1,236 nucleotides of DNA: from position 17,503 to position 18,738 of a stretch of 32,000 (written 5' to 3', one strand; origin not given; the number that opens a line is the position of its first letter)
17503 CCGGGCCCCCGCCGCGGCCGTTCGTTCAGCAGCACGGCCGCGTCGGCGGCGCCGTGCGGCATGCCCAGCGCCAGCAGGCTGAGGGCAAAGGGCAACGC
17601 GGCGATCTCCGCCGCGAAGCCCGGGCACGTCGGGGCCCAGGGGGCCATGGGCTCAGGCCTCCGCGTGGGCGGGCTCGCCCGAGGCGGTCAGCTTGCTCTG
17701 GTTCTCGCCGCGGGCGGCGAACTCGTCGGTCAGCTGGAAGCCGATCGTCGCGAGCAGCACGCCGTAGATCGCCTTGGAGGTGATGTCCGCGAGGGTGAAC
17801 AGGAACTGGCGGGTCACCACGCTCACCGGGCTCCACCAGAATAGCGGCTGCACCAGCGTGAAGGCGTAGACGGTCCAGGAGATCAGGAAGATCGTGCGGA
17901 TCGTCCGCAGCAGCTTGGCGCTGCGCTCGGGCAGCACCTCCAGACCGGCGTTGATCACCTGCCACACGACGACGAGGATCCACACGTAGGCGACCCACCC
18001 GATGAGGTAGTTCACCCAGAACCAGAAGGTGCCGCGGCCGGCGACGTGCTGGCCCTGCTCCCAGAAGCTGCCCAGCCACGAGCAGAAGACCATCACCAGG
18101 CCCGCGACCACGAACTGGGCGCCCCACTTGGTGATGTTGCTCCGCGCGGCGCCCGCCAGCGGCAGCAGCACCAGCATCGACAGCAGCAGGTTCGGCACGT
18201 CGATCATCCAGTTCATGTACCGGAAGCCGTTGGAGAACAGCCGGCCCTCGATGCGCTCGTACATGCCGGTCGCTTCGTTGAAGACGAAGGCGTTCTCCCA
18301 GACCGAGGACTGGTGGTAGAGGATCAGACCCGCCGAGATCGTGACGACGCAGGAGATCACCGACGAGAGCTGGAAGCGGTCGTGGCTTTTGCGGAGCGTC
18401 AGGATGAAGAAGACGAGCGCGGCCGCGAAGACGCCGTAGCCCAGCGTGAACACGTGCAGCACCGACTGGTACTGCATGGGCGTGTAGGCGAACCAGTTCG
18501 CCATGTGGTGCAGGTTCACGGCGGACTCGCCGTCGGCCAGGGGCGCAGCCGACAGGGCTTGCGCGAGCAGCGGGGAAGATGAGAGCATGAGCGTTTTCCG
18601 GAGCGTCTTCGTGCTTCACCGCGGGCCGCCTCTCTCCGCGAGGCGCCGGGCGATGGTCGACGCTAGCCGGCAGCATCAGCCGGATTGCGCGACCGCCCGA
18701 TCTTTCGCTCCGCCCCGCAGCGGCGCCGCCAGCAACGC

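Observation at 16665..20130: trkH-like / rhodopsin / blh gene cluster: candidate light-powered K+/Na+ homeostasis module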

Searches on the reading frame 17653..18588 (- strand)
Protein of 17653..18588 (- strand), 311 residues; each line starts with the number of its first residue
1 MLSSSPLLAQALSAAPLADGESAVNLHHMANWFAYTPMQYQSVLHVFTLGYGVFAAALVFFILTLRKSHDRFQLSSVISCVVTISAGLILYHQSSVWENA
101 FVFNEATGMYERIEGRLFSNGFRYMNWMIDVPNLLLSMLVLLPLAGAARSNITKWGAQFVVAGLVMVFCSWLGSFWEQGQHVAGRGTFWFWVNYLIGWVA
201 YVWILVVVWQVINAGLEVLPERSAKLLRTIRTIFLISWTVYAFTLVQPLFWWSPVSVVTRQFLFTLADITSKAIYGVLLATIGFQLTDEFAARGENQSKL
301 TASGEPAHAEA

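Call 4: search_protein_families(library=ncbifam, proteins=[window:17653-18588:-], max_evalue=0.01)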
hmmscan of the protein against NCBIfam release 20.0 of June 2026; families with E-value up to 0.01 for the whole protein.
window:17653-18588:- (311 aa): 0 families

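Call 5: search_protein_families(library=pfam, proteins=[window:17653-18588:-], max_evalue=0.01)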
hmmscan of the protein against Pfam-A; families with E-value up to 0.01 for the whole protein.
window:17653-18588:- (311 aa): 1 family
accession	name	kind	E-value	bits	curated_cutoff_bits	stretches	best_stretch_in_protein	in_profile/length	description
PF01036.24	Bac_rhodopsin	-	4.3e-24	85.7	24.6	1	45-282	5-220/224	Bacteriorhodopsin-like protein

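Call 6: search_solved_structures(query=window:17653-18588:-, max_evalue=0.001, show_alignments=3)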
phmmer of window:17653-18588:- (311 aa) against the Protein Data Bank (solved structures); distinct sequences matched with E-value up to 0.001: 40.
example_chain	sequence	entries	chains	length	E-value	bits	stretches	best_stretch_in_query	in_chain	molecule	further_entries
4xtl_A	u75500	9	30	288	2.8e-45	158.3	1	35-287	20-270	Sodium pumping rhodopsin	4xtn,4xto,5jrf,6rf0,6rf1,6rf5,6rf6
7q36_A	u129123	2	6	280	3.5e-45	158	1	35-287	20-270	Sodium pumping rhodopsin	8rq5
3x3b_A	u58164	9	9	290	3.6e-45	157.9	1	35-287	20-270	Sodium pumping rhodopsin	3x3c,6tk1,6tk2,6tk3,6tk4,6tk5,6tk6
6rf9_A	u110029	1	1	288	4.2e-45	157.7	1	35-287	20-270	Sodium pumping rhodopsin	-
6rex_A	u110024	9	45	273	4.5e-45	157.6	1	35-287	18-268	Sodium pumping rhodopsin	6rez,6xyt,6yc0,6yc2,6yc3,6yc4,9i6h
8cl7_A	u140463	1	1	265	6.5e-45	157.1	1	35-286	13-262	Sodium pumping rhodopsin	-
6rf3_A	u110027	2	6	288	7.1e-45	157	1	35-287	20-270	Sodium pumping rhodopsin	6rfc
6rf4_A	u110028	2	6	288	7.6e-45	156.9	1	35-287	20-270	Sodium pumping rhodopsin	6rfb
8cl8_A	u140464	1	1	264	8.9e-45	156.6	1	35-286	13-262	Sodium pumping rhodopsin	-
8jh0_A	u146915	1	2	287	9e-45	156.6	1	34-286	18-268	Xanthorhodopsin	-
6ybz_A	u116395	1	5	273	2.8e-44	155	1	35-287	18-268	Sodium pumping rhodopsin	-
6yby_A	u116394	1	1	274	2.8e-44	155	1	35-287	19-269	Sodium pumping rhodopsin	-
6yt4_A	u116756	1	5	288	4.2e-44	154.4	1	35-287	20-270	Sodium pumping rhodopsin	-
6rfa_A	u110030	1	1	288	4.5e-44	154.3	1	35-287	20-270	Sodium pumping rhodopsin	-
6yc1_A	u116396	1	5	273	1.2e-43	152.9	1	35-287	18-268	Sodium pumping rhodopsin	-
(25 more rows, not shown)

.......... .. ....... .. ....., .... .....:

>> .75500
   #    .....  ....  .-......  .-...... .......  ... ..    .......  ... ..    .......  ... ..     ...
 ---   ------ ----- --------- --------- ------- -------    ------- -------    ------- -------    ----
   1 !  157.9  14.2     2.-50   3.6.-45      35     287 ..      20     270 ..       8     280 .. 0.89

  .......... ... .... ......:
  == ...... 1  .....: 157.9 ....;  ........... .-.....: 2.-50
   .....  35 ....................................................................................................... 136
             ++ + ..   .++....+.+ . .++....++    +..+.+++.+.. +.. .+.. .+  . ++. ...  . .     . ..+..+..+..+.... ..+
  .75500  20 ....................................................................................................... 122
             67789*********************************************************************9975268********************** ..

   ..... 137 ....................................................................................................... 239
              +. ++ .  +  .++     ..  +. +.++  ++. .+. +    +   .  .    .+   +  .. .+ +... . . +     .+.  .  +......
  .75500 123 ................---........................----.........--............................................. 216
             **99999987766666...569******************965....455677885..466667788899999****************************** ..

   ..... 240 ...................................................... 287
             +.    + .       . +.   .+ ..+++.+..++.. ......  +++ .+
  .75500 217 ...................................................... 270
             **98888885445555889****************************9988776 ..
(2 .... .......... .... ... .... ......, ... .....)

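Call 8: find_related_loci(query=window:17653-18588:-, collection=genome_contigs, flank=6000)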
Query window:17653-18588:- (311 aa) in genome_contigs; peptide patterns used: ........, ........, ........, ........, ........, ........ (x = any residue, [..] = any of these).
45 stretches matched a pattern; 2 encode a relative of the query (tblastn E <= 1e-3); 2 distinct loci.
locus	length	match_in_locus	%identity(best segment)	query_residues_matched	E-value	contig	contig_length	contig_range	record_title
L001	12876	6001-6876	33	21-308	2e-42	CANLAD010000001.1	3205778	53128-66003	uncultured Erythrobacter sp. isolate 3-258-J.fasta genome assembly, contig: NODE_1, whole genome shotgun sequence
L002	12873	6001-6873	32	19-310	6e-40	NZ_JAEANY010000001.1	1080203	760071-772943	Aurantiacibacter sediminis strain JGD-13 NODE_1_length_1080203_cov_40.937514, whole genome shotgun sequence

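Call 9: find_homologous_proteins(query=window:17653-18588:-, max_evalue=1e-10)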
Query window:17653-18588:- (311 aa): 23 proteins with E <= 1e-10 among 8000 candidates.
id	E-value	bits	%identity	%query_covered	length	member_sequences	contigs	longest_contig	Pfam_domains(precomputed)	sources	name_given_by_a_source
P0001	1.6e-202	690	100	100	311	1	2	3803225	PF01036.25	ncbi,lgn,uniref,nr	ncbi:bacteriorhodopsin [Phycisphaera mikurensis]|uniref:Hypothetical membrane protein n=1 Tax=Phycis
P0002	5.4e-150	517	74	99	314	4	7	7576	PF01036.25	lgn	-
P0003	8.4e-116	405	73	80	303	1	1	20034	PF01036.25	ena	-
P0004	7.4e-98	346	52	95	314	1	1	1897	PF01036.25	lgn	-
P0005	1.1e-96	342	54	93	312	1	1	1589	PF01036.25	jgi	-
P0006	1.2e-88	316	50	98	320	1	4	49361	PF01036.25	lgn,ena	-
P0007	1.5e-83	299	49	94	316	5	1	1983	PF01036.25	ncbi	-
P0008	3.9e-81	291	47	97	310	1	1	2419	PF01036.25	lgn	-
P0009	1.7e-78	282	50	87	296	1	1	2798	PF01036.25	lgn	-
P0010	1.0e-77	280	47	93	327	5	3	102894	PF01036.25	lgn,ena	-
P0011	7.3e-77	277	48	90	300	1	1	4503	PF01036.25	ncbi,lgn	ncbi:MAG: bacteriorhodopsin [Verrucomicrobiota bacterium]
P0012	2.0e-50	190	37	91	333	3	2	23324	PF01036.25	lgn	-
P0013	4.2e-49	186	40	83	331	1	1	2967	PF01036.25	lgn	-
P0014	6.4e-49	185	38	83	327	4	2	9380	PF01036.25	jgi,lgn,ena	jgi:hypothetical protein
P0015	2.5e-45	173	35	86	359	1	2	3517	PF01036.25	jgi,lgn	-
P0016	2.7e-44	170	36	83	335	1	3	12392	PF01036.25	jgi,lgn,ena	-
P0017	1.2e-39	155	38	90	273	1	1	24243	PF01036.25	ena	-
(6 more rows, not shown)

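Call 12: find_encoding_contigs(protein=P0002, flank=8000, max_places=4)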
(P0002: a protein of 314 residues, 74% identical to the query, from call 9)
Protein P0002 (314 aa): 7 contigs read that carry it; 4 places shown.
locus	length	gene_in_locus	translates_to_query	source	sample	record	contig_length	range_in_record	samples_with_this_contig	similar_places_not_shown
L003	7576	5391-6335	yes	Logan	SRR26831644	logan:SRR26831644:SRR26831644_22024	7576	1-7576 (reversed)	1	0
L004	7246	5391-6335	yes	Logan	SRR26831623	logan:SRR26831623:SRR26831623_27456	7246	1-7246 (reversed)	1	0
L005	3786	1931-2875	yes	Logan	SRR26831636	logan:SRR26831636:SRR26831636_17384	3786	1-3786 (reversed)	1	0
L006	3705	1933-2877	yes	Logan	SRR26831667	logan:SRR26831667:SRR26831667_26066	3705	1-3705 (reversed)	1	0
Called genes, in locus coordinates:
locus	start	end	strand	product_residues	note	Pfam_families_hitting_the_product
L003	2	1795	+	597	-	?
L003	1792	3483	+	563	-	PF02321:OEP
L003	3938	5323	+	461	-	PF02386:TrkH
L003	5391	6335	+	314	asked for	PF01036:Bac_rhodopsin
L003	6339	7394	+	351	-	PF15461:BCD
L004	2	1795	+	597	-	?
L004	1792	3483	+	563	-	PF02321:OEP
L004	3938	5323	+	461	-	PF02386:TrkH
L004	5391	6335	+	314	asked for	PF01036:Bac_rhodopsin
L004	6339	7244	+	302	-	?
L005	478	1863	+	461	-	PF02386:TrkH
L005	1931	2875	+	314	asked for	PF01036:Bac_rhodopsin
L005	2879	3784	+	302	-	?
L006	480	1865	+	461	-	PF02386:TrkH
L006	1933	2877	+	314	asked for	PF01036:Bac_rhodopsin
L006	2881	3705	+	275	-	?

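Call 13: find_encoding_contigs(protein=P0003, flank=8000, max_places=3)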
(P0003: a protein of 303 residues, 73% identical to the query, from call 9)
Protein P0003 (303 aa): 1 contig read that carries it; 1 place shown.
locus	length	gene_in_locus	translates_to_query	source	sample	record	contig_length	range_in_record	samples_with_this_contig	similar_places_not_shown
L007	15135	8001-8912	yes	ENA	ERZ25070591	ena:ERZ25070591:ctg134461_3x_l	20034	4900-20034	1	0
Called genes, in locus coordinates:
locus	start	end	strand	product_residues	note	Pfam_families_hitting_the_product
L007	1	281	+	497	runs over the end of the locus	PF02321:OEP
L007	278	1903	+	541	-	-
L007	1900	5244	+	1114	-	PF00873:ACR_tran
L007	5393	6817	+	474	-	PF02386:TrkH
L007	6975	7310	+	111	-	PF13384:HTH_23 (weak), PF08281:Sigma70_r4_2 (faint), PF13518:HTH_28 (weak), PF13565:HTH_32 (weak)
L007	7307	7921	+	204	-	PF13358:DDE_3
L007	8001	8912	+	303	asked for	PF01036:Bac_rhodopsin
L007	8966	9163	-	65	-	PF06289:FlbD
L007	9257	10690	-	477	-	PF22692:LlgE_F_G_D1, PF07559:FlgE_D2, PF06429:Flg_bbr_C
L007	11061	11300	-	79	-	PF13366:PDDEXK_3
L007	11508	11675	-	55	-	-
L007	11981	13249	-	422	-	PF02120:Flg_hook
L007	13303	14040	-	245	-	-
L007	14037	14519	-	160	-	PF02050:FliJ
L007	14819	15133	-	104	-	?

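Call 14: find_encoding_contigs(protein=P0006, flank=8000, max_places=3)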
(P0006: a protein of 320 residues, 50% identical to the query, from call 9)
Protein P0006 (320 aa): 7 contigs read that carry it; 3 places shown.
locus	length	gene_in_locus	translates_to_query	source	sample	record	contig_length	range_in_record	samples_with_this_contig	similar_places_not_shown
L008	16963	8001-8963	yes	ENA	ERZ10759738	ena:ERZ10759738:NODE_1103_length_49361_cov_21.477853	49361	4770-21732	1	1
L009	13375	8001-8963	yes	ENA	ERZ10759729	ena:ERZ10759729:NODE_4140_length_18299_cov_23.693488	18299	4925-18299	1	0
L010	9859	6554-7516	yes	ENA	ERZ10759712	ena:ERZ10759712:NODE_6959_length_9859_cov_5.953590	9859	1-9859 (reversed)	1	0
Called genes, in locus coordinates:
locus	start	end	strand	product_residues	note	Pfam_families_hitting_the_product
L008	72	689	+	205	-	-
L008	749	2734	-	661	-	-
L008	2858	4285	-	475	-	PF00142:Fer4_NifH (weak), PF01656:CbiA, PF06564:CBP_BcsQ, PF09140:MipZ (faint), PF10609:ParA (weak), PF13614:AAA_31, PF02922:CBM_48, PF16561:AMPK1_CBM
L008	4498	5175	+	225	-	PF02545:Maf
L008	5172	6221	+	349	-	PF02606:LpxK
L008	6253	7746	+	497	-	PF00294:PfkB, PF01467:CTP_transf_like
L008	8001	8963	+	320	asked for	PF01036:Bac_rhodopsin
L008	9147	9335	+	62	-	-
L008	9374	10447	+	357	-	PF13243:SQHop_cyclase_C (faint)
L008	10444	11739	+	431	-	-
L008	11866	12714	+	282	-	PF01149:Fapy_DNA_glyco, PF06831:H2TH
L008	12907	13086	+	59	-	-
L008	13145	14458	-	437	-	PF03331:LpxC, PF22817:ApeP-like, PF07977:FabA, PF22818:ApeI-like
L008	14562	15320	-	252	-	PF00106:adh_short, PF08659:KR, PF23441:SDR (weak), PF13561:adh_short_C2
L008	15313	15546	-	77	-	-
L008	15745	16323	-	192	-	PF01058:Oxidored_q6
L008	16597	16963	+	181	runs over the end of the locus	PF00132:Hexapep (faint)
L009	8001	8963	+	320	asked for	PF01036:Bac_rhodopsin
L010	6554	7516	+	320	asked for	PF01036:Bac_rhodopsin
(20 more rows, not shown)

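Call 15: find_encoding_contigs(protein=P0010, flank=8000, max_places=3)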
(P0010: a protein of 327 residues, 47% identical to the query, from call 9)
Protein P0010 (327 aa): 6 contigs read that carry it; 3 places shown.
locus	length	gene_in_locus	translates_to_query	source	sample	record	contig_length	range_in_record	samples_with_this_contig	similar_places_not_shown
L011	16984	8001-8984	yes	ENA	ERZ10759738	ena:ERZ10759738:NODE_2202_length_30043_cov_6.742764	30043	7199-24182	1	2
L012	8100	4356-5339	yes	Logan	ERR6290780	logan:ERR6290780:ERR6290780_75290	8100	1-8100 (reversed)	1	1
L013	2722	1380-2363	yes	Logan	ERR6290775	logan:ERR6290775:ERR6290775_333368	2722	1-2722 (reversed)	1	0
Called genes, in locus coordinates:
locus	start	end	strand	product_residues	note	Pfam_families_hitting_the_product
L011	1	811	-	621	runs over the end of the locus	PF02985:HEAT (faint), PF13646:HEAT_2 (weak)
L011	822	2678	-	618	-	PF12679:ABC2_membrane_2, PF12698:ABC2_membrane_3, PF12730:ABC2_membrane_4, PF12679:ABC2_membrane_2 (weak), PF12698:ABC2_membrane_3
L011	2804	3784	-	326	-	PF00005:ABC_tran, PF13304:AAA_21 (weak)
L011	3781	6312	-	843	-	-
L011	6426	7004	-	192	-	PF08819:DUF1802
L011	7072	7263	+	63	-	-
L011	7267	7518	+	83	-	-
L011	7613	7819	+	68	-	-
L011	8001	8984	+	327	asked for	PF01036:Bac_rhodopsin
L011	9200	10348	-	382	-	-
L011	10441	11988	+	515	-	PF01594:AI-2E_transport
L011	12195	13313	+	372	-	-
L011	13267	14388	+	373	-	-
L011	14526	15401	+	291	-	-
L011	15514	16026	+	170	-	PF02472:ExbD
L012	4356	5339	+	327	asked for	PF01036:Bac_rhodopsin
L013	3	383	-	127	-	?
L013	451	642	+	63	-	-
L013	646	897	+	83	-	-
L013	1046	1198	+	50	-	-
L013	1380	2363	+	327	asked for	PF01036:Bac_rhodopsin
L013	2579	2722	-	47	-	?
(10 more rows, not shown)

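Call 17: find_encoding_contigs(protein=P0004, flank=3000, max_places=2)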
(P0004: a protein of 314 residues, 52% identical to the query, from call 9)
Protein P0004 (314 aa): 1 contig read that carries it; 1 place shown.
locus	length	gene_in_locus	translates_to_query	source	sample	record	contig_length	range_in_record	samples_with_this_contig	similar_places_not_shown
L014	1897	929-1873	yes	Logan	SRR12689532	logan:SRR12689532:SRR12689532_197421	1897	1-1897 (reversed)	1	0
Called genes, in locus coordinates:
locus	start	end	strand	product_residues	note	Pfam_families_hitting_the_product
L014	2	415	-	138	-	?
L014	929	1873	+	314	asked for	PF01036:Bac_rhodopsin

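Call 18: find_encoding_contigs(protein=P0005, flank=3000, max_places=2)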
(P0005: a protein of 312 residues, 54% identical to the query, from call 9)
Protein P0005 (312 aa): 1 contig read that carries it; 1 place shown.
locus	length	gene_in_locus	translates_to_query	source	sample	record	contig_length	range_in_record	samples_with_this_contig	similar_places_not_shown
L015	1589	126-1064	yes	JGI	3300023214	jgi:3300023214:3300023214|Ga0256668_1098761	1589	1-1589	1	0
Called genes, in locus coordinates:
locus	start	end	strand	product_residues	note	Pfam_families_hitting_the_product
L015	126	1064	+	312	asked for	PF01036:Bac_rhodopsin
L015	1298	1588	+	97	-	?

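Call 19: find_encoding_contigs(protein=P0012, flank=8000, max_places=2)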
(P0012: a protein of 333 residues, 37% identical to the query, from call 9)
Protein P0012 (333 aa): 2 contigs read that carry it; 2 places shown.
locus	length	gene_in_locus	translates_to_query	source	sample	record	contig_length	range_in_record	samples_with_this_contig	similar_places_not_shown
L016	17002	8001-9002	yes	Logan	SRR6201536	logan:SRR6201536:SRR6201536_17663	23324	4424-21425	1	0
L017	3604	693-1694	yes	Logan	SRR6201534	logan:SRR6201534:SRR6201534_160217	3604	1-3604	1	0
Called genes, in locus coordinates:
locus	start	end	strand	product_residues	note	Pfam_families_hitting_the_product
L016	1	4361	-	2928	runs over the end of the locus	?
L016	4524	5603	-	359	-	PF00535:Glycos_transf_2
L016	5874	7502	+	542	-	PF13231:PMT_2 (weak)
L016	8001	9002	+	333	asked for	PF01036:Bac_rhodopsin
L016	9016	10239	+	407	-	PF15461:BCD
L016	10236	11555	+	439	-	PF02386:TrkH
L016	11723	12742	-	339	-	PF00657:Lipase_GDSL, PF13472:Lipase_GDSL_2 (faint)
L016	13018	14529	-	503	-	PF04734:Ceramidase_alk (faint)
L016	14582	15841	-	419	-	PF13360:PQQ_2, PF01011:PQQ (faint), PF13570:Beta-prop_ACSF4 (faint), PF13360:PQQ_2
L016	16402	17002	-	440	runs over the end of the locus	PF13088:BNR_2 (weak)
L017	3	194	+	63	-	?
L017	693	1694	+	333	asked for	PF01036:Bac_rhodopsin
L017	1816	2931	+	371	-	PF15461:BCD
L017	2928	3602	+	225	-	?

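Call 20: find_encoding_contigs(protein=P0017, flank=8000, max_places=2)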
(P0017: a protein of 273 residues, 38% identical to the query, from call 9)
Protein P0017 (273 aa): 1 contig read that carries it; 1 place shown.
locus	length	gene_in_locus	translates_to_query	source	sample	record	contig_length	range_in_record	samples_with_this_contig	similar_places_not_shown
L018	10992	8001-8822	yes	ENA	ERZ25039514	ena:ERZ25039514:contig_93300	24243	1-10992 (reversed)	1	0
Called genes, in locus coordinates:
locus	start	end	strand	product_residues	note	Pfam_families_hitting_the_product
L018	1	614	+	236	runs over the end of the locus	PF00144:Beta-lactamase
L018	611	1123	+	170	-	PF00144:Beta-lactamase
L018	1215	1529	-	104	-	-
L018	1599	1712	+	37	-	-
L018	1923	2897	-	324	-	-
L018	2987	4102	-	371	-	PF00079:Serpin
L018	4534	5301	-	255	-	PF13302:Acetyltransf_3, PF00583:Acetyltransf_1 (weak)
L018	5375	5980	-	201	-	PF10708:DUF2510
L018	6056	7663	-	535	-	PF00501:AMP-binding, PF13193:AMP-binding_C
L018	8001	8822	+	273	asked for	PF01036:Bac_rhodopsin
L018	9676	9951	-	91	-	-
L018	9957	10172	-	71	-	-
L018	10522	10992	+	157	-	?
